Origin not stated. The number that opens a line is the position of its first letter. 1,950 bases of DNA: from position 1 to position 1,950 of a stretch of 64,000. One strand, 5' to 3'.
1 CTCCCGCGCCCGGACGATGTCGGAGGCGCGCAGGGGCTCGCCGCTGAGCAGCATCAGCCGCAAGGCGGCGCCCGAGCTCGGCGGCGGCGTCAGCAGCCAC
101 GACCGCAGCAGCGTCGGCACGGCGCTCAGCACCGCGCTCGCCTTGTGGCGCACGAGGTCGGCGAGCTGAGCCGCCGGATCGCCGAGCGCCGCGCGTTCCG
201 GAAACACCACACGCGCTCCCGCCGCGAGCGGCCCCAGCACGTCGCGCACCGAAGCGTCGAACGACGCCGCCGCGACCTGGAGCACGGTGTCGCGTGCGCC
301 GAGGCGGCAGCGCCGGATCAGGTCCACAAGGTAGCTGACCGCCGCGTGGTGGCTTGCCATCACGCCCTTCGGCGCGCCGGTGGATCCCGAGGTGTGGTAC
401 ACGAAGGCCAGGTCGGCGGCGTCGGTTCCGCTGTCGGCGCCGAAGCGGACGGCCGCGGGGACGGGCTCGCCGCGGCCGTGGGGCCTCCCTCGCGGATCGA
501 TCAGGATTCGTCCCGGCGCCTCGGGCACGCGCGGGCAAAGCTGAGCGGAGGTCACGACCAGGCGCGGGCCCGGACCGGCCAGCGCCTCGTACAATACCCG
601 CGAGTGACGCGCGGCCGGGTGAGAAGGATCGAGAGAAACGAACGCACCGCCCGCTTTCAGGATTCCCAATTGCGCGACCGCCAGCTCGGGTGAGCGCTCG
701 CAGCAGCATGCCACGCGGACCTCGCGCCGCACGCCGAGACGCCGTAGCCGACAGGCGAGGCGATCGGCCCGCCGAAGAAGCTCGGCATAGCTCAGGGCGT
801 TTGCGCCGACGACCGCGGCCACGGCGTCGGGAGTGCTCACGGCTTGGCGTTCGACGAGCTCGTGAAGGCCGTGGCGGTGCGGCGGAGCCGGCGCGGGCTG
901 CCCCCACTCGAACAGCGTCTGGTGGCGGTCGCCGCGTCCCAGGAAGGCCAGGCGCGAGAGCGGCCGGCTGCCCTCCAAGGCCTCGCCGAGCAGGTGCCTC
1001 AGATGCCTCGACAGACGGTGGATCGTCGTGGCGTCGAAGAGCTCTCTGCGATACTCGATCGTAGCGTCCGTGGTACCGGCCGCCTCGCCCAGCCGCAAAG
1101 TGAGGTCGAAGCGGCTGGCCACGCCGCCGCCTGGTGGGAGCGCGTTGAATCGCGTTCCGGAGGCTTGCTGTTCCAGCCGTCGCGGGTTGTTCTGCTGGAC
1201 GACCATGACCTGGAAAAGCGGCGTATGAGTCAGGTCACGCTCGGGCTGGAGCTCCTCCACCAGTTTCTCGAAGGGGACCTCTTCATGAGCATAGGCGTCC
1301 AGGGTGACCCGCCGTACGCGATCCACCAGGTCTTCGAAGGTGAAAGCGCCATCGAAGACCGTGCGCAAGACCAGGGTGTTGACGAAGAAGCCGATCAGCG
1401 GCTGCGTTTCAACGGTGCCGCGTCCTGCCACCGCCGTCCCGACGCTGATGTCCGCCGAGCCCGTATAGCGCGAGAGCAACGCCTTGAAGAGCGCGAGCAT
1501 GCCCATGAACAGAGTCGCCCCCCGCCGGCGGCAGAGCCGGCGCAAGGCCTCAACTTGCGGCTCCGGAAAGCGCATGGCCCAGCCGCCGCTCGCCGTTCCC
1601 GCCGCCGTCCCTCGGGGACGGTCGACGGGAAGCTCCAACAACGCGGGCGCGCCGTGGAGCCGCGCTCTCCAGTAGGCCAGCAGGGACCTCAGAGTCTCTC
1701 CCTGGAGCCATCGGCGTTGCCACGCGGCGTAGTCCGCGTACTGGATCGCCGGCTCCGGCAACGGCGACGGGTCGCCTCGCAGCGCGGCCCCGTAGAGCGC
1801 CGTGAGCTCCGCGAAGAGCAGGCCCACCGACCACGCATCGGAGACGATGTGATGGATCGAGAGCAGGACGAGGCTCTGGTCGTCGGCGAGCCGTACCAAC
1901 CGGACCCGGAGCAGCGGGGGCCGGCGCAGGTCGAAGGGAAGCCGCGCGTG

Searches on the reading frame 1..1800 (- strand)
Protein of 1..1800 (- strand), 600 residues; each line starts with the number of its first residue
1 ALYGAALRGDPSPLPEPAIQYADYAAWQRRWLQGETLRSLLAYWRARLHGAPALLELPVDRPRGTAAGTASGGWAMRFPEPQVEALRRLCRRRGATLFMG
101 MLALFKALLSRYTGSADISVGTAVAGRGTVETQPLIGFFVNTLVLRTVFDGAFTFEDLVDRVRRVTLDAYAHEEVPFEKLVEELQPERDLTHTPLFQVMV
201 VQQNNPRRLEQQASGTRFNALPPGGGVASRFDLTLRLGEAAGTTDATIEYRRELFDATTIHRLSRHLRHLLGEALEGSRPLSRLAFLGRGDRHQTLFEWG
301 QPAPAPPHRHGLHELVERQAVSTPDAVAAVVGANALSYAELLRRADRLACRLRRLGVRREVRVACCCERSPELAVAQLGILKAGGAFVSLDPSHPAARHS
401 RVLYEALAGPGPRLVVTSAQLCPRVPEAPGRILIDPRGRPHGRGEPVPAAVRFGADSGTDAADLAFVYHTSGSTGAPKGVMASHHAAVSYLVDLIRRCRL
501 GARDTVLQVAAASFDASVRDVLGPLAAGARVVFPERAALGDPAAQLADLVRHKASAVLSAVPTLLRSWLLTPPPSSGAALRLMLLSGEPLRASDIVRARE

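Call 35: find_related_loci(query=window:1-1800:-, collection=metagenome_contigs, flank=10000)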
Query window:1-1800:- (600 aa) in metagenome_contigs; peptide patterns used: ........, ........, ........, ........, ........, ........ (x = any residue, [..] = any of these).
599 stretches matched a pattern (row limit reached: there are more); 556 encode a relative of the query (tblastn E <= 1e-3); the best 80 are kept; 79 distinct loci.
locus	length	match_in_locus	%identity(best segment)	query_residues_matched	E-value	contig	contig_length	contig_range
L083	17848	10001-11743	44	1-590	3e-125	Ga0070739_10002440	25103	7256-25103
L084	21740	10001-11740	42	1-593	1e-124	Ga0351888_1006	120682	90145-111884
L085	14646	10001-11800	43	1-599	2e-124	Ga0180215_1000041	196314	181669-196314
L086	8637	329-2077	43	1-595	2e-122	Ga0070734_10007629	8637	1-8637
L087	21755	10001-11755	43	1-593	5e-122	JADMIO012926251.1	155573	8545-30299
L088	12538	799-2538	40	1-588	3e-120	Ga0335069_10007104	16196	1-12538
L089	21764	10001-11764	44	1-599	6e-120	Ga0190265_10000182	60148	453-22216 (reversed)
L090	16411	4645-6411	44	2-599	2e-119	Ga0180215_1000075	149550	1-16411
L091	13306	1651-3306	44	1-567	2e-119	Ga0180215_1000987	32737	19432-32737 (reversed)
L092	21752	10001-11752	43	1-590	4e-119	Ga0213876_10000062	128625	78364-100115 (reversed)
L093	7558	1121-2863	41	1-588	2e-118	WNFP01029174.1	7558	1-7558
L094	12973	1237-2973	40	1-590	4e-118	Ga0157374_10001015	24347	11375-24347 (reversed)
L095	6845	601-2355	39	1-599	1e-117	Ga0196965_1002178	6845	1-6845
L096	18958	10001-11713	39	2-590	3e-117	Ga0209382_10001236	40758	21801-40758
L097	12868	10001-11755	42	1-588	2e-117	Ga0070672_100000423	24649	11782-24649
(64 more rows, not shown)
